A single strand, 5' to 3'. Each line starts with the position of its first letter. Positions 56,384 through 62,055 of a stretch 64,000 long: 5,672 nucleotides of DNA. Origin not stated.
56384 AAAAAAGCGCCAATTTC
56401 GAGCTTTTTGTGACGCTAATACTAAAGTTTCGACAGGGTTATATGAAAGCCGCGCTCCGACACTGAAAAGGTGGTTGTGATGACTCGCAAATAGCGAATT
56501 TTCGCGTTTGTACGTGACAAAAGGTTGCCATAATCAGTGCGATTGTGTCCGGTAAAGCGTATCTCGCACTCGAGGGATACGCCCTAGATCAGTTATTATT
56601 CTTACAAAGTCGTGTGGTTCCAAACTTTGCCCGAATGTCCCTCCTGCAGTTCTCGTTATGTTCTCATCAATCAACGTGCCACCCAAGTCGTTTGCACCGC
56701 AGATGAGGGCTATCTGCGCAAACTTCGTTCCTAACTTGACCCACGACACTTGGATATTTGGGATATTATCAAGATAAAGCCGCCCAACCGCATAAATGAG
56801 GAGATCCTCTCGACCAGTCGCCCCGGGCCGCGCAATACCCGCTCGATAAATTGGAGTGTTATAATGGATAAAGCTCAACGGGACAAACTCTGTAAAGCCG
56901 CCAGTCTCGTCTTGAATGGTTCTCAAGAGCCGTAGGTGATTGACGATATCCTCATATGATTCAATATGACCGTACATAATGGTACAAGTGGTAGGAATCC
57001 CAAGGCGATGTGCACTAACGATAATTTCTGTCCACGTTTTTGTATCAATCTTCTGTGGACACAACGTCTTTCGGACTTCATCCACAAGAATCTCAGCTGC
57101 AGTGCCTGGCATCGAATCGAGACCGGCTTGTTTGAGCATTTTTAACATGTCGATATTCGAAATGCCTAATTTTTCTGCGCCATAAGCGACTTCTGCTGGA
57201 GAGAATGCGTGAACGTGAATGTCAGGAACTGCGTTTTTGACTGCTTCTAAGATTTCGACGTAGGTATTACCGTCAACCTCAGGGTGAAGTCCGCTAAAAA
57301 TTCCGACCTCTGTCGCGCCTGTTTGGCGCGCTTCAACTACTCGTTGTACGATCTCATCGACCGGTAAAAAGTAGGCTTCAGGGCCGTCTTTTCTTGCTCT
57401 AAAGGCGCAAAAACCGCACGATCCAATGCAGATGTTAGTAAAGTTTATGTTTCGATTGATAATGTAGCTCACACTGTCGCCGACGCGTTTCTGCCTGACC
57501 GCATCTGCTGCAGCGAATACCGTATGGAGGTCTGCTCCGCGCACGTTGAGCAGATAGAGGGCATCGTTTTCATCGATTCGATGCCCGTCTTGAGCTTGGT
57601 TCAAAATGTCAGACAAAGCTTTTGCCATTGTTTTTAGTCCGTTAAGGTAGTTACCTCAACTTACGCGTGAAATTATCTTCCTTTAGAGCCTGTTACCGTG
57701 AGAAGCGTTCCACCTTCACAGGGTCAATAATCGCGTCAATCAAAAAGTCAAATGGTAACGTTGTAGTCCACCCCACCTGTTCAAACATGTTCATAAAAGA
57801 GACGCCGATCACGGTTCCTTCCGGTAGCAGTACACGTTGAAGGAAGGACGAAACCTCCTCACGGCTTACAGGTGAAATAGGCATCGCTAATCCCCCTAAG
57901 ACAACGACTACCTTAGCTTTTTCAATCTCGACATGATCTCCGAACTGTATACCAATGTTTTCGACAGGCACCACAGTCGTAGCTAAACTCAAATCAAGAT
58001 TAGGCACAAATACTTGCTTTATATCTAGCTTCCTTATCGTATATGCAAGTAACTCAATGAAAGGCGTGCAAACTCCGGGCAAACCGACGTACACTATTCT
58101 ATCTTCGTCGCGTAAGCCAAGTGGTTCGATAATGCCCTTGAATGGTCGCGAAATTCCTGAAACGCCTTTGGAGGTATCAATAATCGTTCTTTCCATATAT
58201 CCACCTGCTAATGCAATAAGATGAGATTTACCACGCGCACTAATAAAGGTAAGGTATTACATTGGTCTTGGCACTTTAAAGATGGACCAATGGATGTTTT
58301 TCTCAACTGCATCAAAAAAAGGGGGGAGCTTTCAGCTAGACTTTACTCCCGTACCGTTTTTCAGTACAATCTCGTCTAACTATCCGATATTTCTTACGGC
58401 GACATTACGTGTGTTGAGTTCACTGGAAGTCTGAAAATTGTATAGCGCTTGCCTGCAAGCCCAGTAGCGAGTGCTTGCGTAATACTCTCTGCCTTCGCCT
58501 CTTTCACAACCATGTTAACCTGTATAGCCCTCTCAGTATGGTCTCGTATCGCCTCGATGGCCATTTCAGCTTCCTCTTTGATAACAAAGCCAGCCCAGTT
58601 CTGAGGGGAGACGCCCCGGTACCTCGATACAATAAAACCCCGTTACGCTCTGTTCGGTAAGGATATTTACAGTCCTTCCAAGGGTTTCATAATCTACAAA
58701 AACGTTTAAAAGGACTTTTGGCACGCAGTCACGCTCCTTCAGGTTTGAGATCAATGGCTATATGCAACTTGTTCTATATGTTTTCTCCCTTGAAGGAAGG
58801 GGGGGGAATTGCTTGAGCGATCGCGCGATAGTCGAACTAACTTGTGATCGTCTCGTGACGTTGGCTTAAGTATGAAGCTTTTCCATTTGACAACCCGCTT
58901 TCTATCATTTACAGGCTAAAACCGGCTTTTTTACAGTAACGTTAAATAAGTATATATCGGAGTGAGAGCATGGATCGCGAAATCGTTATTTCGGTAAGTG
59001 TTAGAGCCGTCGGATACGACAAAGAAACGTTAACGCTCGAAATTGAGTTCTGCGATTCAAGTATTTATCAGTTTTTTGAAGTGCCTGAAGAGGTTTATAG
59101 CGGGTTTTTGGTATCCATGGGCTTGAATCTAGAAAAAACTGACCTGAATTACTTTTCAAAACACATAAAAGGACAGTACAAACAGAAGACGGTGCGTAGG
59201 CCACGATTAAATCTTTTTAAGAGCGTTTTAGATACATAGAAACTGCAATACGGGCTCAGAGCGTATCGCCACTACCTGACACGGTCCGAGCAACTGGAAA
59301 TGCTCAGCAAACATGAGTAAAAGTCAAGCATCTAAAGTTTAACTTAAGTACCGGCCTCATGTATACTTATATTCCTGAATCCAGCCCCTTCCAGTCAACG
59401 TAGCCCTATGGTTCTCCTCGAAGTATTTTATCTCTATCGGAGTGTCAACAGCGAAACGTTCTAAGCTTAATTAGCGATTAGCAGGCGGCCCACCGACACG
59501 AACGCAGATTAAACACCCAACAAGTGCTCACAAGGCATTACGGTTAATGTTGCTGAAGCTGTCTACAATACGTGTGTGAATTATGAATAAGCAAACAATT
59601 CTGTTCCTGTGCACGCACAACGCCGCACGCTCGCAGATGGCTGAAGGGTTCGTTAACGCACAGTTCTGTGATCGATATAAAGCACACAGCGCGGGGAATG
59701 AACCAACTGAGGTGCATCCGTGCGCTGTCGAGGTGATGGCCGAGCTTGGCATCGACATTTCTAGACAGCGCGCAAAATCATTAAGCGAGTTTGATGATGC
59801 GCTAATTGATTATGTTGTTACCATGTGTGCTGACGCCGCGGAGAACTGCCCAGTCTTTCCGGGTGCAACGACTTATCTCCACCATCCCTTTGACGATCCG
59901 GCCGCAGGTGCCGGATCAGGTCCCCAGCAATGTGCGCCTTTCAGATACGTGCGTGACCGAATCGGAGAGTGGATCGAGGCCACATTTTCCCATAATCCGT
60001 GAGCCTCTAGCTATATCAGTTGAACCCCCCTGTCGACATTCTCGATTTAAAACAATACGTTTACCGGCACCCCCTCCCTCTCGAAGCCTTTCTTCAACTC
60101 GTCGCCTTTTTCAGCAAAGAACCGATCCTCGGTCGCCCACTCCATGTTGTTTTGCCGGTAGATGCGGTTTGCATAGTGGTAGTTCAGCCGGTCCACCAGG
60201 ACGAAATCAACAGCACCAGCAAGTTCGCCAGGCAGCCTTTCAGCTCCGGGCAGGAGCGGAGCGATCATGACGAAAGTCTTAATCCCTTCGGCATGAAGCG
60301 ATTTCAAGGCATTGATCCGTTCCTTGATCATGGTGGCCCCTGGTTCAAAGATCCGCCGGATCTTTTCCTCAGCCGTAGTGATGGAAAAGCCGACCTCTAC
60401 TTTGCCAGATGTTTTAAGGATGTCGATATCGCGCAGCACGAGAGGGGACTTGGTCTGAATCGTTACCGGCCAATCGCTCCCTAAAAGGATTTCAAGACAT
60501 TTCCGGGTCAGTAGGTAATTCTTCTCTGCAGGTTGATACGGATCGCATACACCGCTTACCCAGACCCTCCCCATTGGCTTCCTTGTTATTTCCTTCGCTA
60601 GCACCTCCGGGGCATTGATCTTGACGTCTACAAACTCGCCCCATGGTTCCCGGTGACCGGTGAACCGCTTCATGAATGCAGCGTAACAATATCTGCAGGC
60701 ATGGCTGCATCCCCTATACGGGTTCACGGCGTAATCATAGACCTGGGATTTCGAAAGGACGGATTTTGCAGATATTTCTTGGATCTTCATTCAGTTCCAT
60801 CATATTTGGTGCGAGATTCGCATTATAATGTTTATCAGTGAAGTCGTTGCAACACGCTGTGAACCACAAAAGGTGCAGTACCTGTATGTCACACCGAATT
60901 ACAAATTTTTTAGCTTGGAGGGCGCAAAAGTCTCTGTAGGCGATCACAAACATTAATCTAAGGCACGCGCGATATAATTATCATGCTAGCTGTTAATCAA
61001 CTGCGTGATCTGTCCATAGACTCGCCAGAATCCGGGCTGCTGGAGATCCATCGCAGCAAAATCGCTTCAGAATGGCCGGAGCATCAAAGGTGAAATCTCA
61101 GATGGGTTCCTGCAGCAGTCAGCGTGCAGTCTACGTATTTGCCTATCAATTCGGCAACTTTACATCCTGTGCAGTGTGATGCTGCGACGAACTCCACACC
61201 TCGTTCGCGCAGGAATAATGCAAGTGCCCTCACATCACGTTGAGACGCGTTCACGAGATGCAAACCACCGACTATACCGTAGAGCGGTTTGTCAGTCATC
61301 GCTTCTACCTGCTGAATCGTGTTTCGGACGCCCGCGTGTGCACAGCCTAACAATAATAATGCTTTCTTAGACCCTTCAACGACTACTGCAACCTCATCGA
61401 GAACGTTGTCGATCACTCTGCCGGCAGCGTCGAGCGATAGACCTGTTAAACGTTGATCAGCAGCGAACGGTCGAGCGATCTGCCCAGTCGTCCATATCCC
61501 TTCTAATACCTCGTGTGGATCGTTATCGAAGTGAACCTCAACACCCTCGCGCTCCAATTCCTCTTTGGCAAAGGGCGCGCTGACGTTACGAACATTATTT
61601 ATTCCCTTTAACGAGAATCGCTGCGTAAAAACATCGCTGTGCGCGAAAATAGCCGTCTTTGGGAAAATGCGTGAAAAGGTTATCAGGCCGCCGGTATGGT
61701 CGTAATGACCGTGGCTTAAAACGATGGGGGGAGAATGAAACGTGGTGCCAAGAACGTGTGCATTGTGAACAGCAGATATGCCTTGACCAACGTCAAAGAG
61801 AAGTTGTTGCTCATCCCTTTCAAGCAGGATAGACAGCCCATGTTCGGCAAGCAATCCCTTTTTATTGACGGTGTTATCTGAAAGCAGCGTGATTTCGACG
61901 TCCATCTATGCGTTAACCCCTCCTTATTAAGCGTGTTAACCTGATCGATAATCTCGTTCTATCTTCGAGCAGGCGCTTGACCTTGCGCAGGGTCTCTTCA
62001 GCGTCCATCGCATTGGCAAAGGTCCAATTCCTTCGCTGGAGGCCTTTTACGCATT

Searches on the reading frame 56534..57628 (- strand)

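Call 38: search_protein_families(library=pfam, proteins=[window:56534-57628:-], max_evalue=0.0001)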
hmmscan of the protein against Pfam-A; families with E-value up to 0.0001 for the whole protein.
window:56534-57628:- (364 aa): 2 families
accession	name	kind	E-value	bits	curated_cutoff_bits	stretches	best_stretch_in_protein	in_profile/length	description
PF19288.4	CofH_C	-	1.4e-21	77.1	27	1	244-362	3-119/125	CofH/MqnC C-terminal region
PF04055.27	Radical_SAM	-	1.1e-19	71.6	29.5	1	61-235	1-166/166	Radical SAM superfamily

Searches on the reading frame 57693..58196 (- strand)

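Call 38: search_protein_families(library=pfam, proteins=[window:57693-58196:-], max_evalue=0.0001)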
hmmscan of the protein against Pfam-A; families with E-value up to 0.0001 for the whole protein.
window:57693-58196:- (167 aa): 1 family
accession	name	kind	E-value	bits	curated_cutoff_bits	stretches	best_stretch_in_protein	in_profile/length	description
PF09897.14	DUF2124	-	4.7e-46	156.7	27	1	10-158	1-141/141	Uncharacterized protein conserved in archaea (DUF2124)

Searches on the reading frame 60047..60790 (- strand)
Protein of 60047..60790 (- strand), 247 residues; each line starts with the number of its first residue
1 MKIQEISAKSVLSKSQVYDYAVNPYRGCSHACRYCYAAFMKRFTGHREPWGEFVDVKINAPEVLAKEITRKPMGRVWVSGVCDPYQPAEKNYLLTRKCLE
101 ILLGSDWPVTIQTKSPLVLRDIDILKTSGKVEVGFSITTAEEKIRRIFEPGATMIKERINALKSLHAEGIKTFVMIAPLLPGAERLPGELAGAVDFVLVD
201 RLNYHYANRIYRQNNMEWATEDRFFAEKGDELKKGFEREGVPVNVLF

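Call 38: search_protein_families(library=pfam, proteins=[window:60047-60790:-], max_evalue=0.0001)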
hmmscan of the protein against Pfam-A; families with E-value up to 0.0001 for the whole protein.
window:60047-60790:- (247 aa): 1 family
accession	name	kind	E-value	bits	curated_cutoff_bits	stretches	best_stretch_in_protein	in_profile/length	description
PF04055.27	Radical_SAM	-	3.4e-18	66.8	29.5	1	22-182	1-153/166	Radical SAM superfamily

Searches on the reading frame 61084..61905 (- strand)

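Call 38: search_protein_families(library=pfam, proteins=[window:61084-61905:-], max_evalue=0.0001)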
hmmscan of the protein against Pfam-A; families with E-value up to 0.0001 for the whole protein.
window:61084-61905:- (273 aa): 1 family
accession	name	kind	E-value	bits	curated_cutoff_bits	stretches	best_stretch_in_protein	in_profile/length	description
PF00753.33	Lactamase_B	-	1.4e-05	25.5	22.7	1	61-109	47-95/196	Metallo-beta-lactamase superfamily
